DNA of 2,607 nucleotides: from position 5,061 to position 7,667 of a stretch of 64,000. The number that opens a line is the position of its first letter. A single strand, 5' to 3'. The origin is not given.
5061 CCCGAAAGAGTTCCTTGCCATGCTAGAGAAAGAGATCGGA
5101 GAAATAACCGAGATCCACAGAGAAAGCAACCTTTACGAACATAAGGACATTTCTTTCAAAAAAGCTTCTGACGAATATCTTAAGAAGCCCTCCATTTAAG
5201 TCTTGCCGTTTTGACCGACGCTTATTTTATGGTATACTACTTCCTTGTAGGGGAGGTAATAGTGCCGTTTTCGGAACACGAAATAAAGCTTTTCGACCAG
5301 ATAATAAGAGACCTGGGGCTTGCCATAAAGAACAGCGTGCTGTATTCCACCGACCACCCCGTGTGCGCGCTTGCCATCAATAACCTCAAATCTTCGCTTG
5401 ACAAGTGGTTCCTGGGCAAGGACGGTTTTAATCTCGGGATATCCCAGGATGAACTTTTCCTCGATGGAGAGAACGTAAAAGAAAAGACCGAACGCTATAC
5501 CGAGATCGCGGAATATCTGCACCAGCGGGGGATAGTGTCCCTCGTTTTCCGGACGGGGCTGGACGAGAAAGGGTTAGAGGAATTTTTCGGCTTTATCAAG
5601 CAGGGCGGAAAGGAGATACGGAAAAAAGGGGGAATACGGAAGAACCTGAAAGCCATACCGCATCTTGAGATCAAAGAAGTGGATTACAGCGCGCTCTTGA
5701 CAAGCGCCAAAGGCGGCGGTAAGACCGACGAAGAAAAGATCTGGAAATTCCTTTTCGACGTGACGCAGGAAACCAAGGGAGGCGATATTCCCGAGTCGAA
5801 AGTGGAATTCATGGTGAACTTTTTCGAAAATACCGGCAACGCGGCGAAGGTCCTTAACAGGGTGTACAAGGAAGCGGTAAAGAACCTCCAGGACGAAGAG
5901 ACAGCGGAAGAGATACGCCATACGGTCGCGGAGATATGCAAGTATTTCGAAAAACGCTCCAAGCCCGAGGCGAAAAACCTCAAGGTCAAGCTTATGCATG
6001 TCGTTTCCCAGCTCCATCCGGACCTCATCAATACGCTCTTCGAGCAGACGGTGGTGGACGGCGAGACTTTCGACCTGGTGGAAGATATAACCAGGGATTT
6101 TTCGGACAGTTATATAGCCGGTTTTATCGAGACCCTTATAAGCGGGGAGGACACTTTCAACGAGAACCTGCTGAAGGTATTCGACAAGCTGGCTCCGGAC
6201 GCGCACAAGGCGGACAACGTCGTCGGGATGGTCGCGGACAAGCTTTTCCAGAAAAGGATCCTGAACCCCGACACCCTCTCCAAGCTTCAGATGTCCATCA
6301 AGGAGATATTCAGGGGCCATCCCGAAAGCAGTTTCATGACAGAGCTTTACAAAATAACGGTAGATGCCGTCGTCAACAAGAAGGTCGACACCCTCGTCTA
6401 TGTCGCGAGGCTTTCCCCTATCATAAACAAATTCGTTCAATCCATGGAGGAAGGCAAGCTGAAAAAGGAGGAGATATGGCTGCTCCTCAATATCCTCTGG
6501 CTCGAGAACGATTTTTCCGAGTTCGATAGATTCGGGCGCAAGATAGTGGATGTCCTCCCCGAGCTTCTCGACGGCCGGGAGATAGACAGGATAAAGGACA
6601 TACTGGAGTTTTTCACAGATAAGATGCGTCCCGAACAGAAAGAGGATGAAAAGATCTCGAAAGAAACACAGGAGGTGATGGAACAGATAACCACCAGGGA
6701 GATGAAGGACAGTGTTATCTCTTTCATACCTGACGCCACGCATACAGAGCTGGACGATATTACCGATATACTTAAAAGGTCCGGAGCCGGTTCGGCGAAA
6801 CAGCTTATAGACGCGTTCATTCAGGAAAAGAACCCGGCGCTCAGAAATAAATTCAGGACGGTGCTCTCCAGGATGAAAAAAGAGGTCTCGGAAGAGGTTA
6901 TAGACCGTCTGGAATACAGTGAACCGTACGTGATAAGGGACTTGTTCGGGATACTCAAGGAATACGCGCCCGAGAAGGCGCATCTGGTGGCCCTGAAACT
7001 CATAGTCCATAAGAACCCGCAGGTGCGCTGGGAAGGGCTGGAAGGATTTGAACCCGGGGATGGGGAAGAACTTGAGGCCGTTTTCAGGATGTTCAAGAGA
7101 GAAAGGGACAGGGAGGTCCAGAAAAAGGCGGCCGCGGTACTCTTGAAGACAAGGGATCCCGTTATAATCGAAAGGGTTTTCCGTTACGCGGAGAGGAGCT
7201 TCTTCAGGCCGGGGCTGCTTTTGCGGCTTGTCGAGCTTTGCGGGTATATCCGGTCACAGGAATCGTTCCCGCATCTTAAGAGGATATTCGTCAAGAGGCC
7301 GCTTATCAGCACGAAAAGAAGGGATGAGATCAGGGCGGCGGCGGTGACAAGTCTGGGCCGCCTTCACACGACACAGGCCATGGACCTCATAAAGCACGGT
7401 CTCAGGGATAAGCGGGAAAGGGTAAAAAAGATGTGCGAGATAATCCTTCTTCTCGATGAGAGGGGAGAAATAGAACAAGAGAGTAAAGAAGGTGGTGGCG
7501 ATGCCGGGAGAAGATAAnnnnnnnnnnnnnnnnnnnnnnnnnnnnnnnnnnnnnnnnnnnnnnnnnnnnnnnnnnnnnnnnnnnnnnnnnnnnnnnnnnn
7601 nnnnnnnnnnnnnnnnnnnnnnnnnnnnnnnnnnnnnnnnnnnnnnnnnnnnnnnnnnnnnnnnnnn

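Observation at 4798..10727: c-di-GMP signalling operon (PilZ, HEAT protein, degenerate HD-GYP, PAS histidine kinase) directly downstream of an EPS cluster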

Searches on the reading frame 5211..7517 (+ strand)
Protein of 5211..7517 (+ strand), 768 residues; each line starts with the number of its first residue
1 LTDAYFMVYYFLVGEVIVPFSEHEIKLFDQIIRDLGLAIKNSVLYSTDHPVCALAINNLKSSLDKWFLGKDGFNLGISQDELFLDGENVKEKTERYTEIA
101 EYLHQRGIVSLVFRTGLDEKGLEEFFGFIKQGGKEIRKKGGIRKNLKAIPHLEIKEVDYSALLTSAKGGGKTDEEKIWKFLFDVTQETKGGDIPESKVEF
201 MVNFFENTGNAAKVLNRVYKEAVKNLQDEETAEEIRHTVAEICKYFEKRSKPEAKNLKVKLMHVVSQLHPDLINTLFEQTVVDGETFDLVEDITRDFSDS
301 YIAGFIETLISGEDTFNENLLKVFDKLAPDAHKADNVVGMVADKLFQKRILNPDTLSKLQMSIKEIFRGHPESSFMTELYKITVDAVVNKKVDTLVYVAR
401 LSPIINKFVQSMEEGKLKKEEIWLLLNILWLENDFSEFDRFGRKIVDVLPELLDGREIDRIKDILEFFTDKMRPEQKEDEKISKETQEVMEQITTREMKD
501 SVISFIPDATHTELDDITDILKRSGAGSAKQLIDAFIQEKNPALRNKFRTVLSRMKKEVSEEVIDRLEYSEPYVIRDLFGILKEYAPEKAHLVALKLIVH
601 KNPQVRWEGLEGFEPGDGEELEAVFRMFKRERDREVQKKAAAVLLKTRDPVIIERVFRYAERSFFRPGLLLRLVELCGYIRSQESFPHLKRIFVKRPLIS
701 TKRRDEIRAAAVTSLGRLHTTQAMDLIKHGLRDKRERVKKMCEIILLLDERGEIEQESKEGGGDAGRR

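Call 4: search_protein_families(library=pfam, proteins=[window:5211-7517:+], max_evalue=0.1)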
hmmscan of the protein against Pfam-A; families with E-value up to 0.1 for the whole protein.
window:5211-7517:+ (768 aa): 5 families
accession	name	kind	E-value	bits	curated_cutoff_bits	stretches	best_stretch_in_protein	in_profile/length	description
PF13646.12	HEAT_2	-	3.9e-07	30.7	27.7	1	701-741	10-50/88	HEAT repeats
PF03130.22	HEAT_PBS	-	0.03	15.3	20.9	0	707-733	1-27/27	PBS lyase HEAT-like repeat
PF11838.14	ERAP1_C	-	0.034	14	38.2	0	616-660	180-224/318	ERAP1-like C-terminal domain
PF19068.5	DUF5764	-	0.046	14.2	29.2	1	212-278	24-85/133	Family of unknown function (DUF5764)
PF05184.20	SapB_1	-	0.048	14.1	25.2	0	220-246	11-37/38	Saposin-like type B, region 1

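Call 9: search_protein_families(library=ncbifam, proteins=[window:5211-7517:+], max_evalue=0.01)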
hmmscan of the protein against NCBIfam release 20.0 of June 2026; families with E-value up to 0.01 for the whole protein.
window:5211-7517:+ (768 aa): 1 family
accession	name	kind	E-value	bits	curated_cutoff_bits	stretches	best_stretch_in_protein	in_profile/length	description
TIGR01866.1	cas_Csn2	equivalog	0.0058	16.3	35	1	195-249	59-113/222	type II-A CRISPR-associated protein Csn2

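Call 19: find_homologous_proteins(query=window:5259-7517:+, max_evalue=0.00001)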
Query window:5259-7517:+ (752 aa): 93 proteins with E <= 0.00001 among 8000 candidates.
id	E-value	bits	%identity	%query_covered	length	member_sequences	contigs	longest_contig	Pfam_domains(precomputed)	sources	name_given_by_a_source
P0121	0.0e+0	1657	100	100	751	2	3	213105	PF13646.13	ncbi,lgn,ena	-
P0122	7.1e-294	995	61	99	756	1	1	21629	PF13646.13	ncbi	ncbi:MAG: hypothetical protein ACE5JK_00380 [Candidatus Omnitrophota bacterium]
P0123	1.1e-293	995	62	98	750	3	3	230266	PF13646.13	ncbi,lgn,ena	ncbi:MAG: hypothetical protein WBD00_04275 [Candidatus Omnitrophota bacterium]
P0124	6.8e-292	989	59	99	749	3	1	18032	PF13646.13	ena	-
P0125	2.9e-288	977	60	99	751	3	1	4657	PF13646.13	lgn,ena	-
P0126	1.7e-284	964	59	98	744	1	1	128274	PF13646.13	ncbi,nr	ncbi:MAG: hypothetical protein GF409_01445 [Candidatus Omnitrophica bacterium]|nr:hypothetical prote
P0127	1.3e-283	961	58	98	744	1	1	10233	PF13646.13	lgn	-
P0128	1.2e-282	958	57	100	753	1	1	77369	PF13646.13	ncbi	ncbi:HEAT repeat domain-containing protein [Candidatus Omnitrophota bacterium]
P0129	1.9e-282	957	58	97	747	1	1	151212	PF13646.13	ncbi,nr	ncbi:MAG: hypothetical protein P9L88_03505 [Candidatus Tantalella remota]|nr:hypothetical protein [C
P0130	3.2e-280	950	57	99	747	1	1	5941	PF13646.13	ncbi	-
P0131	8.7e-279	945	57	99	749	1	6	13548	PF13646.13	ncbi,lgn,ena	ncbi:MAG: hypothetical protein WBB86_07740 [Candidatus Omnitrophota bacterium]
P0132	5.4e-273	926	57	97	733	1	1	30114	-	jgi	jgi:predicted transcriptional regulator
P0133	1.1e-269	915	57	97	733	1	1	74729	-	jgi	jgi:hypothetical protein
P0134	2.0e-269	914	57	98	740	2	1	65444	-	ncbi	-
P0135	5.9e-268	910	56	97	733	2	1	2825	-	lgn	-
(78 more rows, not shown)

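Call 34: predict_structure(alignment_id=A2)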
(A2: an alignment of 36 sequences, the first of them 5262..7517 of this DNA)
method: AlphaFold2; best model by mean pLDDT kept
length: 751 residues; sequences in the alignment: 36
mean_pLDDT: 79.9   pTM: 0.45
mean pLDDT of the five models: 79.9, 78.2, 77.6, 74.9, 74.8
residues with pLDDT >= 90: 286; 70-90: 310; 50-70: 91; < 50: 64
segments of 3 or more residues with pLDDT < 50: 143-154, 334-340, 368-391, 393-395, 397-400, 741-751
pLDDT, mean of each block of 10 residues (from residue 1): 80 94 91 92 94 90 87 78 89 91 90 80 75 84 42 57 78 71 79 80 66 75 80 77 82 77 68 73 79 66 73 74 67 51 55 67 54 35 40 46 72 80 87 88 92 86 91 92 95 94 88 93 92 94 92 88 93 92 92 91 94 93 95 94 80 92 93 86 81 93 90 89 91 65 43 30
secondary structure, 60 per line:
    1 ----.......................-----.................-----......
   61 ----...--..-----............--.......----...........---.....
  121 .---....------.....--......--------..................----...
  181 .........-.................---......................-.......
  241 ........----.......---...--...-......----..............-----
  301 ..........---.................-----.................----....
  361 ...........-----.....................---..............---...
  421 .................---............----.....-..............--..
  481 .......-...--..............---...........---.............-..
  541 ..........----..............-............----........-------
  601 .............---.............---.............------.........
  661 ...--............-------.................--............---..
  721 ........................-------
elements in order (helices of 4 or more, strands of 3 or more residues): H5-27 H33-49 E55-60 E65-67 H77-88 E91-97 H102-112 H116-121 H125-128 E135-139 H142-147 H156-173 H178-189 H191-207 H211-232 H234-248 H253-259 E263-265 E268-270 H272-277 H282-295 H301-310 H314-330 H336-352 H357-371 H377-397 H401-414 H418-437 H441-452 H457-461 H463-476 H479-487 H494-507 H511-521 H525-537 H539-550 H555-568 H570-581 H586-593 H601-613 H617-629 H633-645 H652-663 H666-677 H685-701 H704-715 H719-744

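Call 86: search_protein_families(library=padloc, proteins=[window:5262-7517:+], max_evalue=0.001)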
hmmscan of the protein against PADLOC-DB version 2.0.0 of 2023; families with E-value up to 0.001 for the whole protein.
window:5262-7517:+ (751 aa): 2 families
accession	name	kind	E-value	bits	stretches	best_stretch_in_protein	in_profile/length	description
PDLC01257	Csn2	-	0.0002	19.1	1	178-231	60-113/221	CAS-II-A; acquisition_associated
PDLC02131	Csn2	-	0.00029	18.8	1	179-231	60-112/220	-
